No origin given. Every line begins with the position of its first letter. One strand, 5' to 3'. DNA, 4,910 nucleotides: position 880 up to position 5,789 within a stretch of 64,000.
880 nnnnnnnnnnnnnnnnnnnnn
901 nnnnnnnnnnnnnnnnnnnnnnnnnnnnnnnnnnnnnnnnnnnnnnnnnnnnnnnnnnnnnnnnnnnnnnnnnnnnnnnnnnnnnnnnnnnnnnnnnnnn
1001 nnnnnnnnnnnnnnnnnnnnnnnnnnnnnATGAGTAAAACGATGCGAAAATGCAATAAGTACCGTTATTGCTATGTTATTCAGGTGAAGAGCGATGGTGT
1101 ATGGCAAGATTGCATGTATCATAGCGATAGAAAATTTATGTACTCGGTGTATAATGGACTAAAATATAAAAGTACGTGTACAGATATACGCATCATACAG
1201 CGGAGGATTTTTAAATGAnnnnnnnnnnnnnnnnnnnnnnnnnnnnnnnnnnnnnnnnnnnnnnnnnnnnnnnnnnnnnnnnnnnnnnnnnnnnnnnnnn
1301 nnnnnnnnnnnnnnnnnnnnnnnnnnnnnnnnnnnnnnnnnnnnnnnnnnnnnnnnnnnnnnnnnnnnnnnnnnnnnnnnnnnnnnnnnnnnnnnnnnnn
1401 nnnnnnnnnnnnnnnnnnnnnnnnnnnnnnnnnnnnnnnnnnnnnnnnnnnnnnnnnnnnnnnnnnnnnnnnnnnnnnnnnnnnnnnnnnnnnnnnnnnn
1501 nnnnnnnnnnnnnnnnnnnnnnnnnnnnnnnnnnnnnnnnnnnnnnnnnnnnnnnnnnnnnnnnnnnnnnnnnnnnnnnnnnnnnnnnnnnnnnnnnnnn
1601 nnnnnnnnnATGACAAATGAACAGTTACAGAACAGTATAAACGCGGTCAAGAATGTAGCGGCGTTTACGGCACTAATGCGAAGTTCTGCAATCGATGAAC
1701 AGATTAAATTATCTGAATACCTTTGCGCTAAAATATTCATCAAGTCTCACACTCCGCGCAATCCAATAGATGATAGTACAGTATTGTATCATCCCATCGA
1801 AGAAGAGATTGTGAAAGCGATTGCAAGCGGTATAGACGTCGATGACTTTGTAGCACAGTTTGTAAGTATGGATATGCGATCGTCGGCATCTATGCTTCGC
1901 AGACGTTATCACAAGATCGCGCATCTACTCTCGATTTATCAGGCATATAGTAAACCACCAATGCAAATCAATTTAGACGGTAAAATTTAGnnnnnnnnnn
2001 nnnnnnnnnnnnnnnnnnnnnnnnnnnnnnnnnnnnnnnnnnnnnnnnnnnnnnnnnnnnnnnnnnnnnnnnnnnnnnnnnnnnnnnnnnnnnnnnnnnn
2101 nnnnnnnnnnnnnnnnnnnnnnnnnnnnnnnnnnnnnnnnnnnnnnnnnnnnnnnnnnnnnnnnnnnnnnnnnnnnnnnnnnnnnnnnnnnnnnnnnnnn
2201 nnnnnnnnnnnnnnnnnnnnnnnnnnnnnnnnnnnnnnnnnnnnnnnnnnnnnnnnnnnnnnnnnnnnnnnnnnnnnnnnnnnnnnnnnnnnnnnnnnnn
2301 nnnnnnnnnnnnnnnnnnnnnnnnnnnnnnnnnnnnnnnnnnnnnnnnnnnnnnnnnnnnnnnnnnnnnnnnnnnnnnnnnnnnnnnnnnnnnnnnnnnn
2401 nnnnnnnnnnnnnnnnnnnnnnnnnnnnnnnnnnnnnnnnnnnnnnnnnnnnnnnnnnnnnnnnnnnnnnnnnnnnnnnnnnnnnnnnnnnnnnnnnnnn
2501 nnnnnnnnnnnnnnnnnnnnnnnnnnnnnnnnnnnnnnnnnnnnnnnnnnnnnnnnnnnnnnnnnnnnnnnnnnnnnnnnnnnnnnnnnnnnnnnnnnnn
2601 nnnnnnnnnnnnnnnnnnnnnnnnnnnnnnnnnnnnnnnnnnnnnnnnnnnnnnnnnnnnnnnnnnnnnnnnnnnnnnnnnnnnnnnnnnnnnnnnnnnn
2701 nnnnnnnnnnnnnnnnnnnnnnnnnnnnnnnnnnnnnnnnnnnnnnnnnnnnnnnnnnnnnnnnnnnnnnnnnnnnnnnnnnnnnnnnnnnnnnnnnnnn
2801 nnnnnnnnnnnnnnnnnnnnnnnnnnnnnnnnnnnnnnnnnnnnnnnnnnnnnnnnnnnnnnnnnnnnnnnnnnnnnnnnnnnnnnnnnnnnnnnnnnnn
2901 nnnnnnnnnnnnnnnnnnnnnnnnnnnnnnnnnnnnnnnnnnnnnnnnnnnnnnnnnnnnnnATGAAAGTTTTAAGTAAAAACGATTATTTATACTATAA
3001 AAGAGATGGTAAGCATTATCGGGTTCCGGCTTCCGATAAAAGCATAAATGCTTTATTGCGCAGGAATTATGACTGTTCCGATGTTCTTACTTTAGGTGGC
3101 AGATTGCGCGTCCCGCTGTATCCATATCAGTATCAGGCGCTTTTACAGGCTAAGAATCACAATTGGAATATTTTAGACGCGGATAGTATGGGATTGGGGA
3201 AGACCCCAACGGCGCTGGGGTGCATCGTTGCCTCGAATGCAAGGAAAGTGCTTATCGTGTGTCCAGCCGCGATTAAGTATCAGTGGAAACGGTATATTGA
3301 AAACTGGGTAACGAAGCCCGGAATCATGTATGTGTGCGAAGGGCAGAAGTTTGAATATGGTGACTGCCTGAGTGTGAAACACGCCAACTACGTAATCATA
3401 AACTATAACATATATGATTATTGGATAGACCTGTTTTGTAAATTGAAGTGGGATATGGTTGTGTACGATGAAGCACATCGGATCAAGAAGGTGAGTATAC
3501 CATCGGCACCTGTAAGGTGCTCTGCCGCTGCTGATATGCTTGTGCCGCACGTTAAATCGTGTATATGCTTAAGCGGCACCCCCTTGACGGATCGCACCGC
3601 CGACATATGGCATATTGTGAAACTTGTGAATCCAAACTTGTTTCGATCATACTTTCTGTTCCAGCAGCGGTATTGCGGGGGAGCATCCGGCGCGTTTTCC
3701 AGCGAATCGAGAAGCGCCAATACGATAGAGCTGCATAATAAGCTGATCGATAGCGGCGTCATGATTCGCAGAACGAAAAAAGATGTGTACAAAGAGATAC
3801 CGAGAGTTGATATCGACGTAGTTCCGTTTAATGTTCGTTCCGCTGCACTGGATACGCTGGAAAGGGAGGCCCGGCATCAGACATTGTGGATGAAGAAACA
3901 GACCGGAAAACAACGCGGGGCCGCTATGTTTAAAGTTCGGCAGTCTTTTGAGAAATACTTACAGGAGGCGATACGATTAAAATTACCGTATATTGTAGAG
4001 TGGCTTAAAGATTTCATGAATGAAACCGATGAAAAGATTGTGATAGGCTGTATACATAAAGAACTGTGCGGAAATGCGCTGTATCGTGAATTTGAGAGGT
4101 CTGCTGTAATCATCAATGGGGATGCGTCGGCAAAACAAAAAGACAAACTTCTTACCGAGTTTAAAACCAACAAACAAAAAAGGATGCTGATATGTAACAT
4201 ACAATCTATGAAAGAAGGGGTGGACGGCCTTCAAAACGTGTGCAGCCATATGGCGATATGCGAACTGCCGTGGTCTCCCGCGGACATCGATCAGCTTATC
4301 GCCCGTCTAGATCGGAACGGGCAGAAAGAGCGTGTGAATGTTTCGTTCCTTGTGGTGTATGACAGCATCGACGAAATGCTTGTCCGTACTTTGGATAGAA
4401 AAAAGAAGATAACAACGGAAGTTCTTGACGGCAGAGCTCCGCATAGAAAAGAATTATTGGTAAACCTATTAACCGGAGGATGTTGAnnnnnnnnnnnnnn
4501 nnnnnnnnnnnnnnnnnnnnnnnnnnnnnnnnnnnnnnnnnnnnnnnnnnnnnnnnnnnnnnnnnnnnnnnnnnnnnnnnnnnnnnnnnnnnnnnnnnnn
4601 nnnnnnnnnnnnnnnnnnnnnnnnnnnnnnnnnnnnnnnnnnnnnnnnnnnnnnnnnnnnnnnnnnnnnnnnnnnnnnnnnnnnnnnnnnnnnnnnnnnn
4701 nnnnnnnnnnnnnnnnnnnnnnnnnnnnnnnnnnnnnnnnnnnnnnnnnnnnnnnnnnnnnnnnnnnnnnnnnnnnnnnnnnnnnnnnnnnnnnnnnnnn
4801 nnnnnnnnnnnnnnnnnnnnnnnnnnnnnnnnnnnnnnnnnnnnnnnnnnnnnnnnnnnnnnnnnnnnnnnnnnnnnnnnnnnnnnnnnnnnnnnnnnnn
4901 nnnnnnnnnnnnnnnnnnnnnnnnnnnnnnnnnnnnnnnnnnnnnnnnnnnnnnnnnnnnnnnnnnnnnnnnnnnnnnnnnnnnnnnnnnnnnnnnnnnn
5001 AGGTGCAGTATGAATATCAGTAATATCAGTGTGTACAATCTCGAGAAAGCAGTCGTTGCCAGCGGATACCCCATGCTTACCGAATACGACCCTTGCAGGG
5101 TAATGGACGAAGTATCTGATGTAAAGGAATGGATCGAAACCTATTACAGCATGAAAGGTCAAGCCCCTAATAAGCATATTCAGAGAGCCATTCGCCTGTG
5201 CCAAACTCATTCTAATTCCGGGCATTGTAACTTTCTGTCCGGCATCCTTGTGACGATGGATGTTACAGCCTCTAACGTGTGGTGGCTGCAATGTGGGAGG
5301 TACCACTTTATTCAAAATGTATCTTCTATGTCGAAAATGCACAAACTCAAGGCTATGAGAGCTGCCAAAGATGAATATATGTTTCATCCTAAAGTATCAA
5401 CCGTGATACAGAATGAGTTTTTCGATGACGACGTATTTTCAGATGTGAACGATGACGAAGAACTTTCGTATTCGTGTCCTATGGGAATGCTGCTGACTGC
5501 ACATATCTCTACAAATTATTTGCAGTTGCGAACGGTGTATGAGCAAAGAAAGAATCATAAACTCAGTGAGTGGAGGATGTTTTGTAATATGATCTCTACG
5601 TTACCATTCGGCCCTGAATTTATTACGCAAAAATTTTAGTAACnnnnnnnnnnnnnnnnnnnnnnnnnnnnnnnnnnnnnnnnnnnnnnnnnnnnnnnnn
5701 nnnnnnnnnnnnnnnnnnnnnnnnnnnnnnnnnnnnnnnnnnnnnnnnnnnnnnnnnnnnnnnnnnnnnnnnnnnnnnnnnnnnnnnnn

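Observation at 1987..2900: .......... motif shared between a DADAH-repeat protein gene and the terminal repeat array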

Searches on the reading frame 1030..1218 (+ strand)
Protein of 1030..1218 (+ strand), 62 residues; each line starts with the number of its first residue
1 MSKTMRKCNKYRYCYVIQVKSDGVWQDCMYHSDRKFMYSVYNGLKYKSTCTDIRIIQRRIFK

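Call 58: search_protein_families(library=pfam, proteins=[window:1030-1218:+], max_evalue=1)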
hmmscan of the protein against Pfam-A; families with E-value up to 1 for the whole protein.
window:1030-1218:+ (62 aa): 1 family
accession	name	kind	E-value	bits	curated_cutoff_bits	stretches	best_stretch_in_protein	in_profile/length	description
PF17181.9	EPF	-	0.042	14.2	27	1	6-52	11-47/52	Epidermal patterning factor proteins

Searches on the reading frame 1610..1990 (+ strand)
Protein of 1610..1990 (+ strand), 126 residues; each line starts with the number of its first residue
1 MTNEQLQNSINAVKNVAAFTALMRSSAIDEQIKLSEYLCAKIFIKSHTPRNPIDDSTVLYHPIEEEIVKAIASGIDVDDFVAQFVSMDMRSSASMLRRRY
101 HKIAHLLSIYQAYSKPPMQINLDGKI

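Call 12: search_protein_families(library=pfam, proteins=[window:1610-1990:+], max_evalue=0.01)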
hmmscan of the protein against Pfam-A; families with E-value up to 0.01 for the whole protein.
window:1610-1990:+ (126 aa): 0 families

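Call 13: search_protein_families(library=phrogs, proteins=[window:1610-1990:+], max_evalue=0.01)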
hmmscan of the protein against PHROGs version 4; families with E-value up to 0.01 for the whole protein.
window:1610-1990:+ (126 aa): 0 families

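Call 58: search_protein_families(library=pfam, proteins=[window:1610-1990:+], max_evalue=1)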
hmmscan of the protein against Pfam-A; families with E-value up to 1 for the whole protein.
window:1610-1990:+ (126 aa): 1 family
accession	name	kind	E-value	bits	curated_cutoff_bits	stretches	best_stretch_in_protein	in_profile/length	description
PF23823.1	DUF7193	-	0.12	10.7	27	1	7-84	697-773/847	Family of unknown function (DUF7193)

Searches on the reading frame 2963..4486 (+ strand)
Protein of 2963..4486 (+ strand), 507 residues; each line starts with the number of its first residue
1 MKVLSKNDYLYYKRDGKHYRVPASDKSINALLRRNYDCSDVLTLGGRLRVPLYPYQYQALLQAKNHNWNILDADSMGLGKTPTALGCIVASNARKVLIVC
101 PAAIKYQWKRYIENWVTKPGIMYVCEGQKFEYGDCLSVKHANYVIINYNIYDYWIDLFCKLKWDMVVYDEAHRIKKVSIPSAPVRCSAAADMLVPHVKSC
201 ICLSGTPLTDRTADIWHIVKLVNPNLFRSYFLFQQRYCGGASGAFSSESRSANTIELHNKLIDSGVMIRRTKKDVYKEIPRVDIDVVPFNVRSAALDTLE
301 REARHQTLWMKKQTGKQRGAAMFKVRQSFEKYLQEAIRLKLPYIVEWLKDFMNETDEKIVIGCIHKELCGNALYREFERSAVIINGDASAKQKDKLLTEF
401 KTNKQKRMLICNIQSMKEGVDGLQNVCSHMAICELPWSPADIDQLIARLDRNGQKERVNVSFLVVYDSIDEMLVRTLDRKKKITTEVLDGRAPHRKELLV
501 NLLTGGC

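Call 12: search_protein_families(library=pfam, proteins=[window:2963-4486:+], max_evalue=0.01)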
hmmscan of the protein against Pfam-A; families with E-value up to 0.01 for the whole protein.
window:2963-4486:+ (507 aa): 5 families
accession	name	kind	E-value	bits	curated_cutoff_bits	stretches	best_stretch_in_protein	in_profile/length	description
PF00176.29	SNF2-rel_dom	-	1.3e-27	97.1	24.9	1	66-312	15-262/290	SNF2-related domain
PF00271.37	Helicase_C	-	2.8e-10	40.8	23.5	1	346-453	4-110/110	Helicase conserved C-terminal domain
PF04851.21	ResIII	-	2.7e-07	31.1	22.5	1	51-176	3-139/164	Type III restriction enzyme, res subunit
PF13307.12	Helicase_C_2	-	5.5e-06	27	25.3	1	386-457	44-115/170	Helicase C-terminal domain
PF00270.35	DEAD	-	4.9e-05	23.6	26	1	54-208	2-161/167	DEAD/DEAH box helicase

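Call 13: search_protein_families(library=phrogs, proteins=[window:2963-4486:+], max_evalue=0.01)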
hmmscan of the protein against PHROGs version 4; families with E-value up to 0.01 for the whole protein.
window:2963-4486:+ (507 aa): 9 families
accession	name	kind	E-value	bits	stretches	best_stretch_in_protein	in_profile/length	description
phrog_62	-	DNA, RNA and nucleotide metabolism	9.6e-79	266.3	1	43-497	688-1142/1881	DNA helicase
phrog_29996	-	unknown function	4.4e-19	69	1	44-484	716-1160/1189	-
phrog_23807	-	unknown function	3.3e-18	65.8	2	386-468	565-647/1053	-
phrog_16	-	DNA, RNA and nucleotide metabolism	1.5e-14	54.2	1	45-480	266-609/986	DNA helicase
phrog_21391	-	DNA, RNA and nucleotide metabolism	3e-14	52.2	1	370-451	1376-1453/2021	DNA helicase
phrog_24008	-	DNA, RNA and nucleotide metabolism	4.9e-12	45.5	1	323-484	786-958/1006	helicase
phrog_1685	-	unknown function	2e-10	39.6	1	397-490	1460-1551/2278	-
phrog_11801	-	other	5.3e-06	24.8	0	389-491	1396-1496/2269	DNA methyltransferase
phrog_11354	-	unknown function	0.00028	21.5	1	407-488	25-105/116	-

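Call 57: search_dna_similar(query=window:2963-4486:+, collection=phages, mode=protein, max_evalue=0.00001, max_rows=15)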
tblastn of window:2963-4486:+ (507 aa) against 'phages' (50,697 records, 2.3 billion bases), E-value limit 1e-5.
Records with a match: 267; places in all: 268; records where one place covers at least 80% of the query: 127.
Best place of each record, by identity: <60% 267.
By first word of the organism name: Arthrobacter 40; Caulobacter 37; Gordonia 33; Vibrio 28; Bacillus 18; Bacteriophage 13; Pseudomonas 11; Brevundimonas 7; Caudoviricetes 6; Rhodococcus 6; and 38 more.
By host as written in the record: - 43; Arthrobacter sp. ATCC 21022 34; Caulobacter vibrioides CB15 22; Gordonia terrae 3612 21; Gordonia sp. 7; Brevundimonas pondensis LVF1 6; Serratia marcescens 6; Caulobacter vibrioides 6; and 83 more.
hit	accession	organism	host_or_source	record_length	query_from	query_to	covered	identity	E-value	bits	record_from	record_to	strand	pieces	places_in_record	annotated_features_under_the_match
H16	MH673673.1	Thermus phage phiLo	Thermus thermophilus HB8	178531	11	490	95%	27.8%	1e-38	156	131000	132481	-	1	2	DNA helicase-like protein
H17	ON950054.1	Tenacibaculum phage Larrie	Tenacibaculum sp.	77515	55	461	80%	30.2%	3e-39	158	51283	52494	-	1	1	helicase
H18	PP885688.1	Tunturiibacter phage Tunturi_5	Tunturiibacter psychrotolerans X4BP1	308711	48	502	90%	26.6%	1e-28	126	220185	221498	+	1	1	DNA helicase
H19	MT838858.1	Bacteriophage sp.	human fecal samples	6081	44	489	88%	26.8%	1e-21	105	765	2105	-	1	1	record has no annotation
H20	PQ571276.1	Bacteroides phage BS-TP3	Bacteroides salyersiae BG8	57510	42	505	92%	25.6%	3e-24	113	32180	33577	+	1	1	DNA helicase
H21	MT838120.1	Bacteriophage sp.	human fecal samples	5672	42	505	92%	25.6%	4e-24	112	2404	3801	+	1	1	record has no annotation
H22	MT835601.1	Bacteriophage sp.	human fecal samples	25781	55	484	85%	27.5%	6e-35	145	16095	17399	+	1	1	record has no annotation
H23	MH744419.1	Arthrobacter phage KBurrousTX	Arthrobacter sp. ATCC 21022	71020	26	489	92%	25.5%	5e-23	109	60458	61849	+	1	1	88: DNA helicase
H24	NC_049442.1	Arthrobacter phage KBurrousTX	Arthrobacter sp. ATCC 21022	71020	26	489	92%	25.5%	5e-23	109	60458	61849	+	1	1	88: DNA helicase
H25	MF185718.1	Arthrobacter phage Colucci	Arthrobacter sp. ATCC 21022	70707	33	489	90%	25.8%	1e-18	96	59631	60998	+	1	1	93: DNA helicase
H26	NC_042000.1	Arthrobacter phage Colucci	Arthrobacter sp. ATCC 21022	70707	33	489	90%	25.8%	1e-18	96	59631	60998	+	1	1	93: helicase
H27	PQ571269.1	Bacteroides phage BKO1-TP3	Bacteroides koreensis HM3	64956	44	490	88%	26.2%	1e-27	123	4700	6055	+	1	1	DNA helicase | Portal protein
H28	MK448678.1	Streptococcus phage Javan135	Streptococcus dysgalactiae ERR085023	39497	42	490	89%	26.1%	6e-10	68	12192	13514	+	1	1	DNA helicase | hypothetical protein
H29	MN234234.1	Arthrobacter phage Lymara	Arthrobacter sp. ATCC 21022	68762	33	489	90%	25.5%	1e-18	96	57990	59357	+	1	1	87: DNA helicase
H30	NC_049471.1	Arthrobacter phage Lymara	Arthrobacter sp. ATCC 21022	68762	33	489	90%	25.5%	1e-18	96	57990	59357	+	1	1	87: DNA helicase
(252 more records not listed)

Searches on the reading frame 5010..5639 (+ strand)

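Call 12: search_protein_families(library=pfam, proteins=[window:5010-5639:+], max_evalue=0.01)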
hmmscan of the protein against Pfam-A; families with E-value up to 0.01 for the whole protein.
window:5010-5639:+ (209 aa): 0 families

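Call 13: search_protein_families(library=phrogs, proteins=[window:5010-5639:+], max_evalue=0.01)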
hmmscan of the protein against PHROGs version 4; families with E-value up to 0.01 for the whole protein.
window:5010-5639:+ (209 aa): 1 family
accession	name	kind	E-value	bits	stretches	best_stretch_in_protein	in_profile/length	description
phrog_6721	-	unknown function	9.6e-40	137.5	1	2-203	9-213/218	-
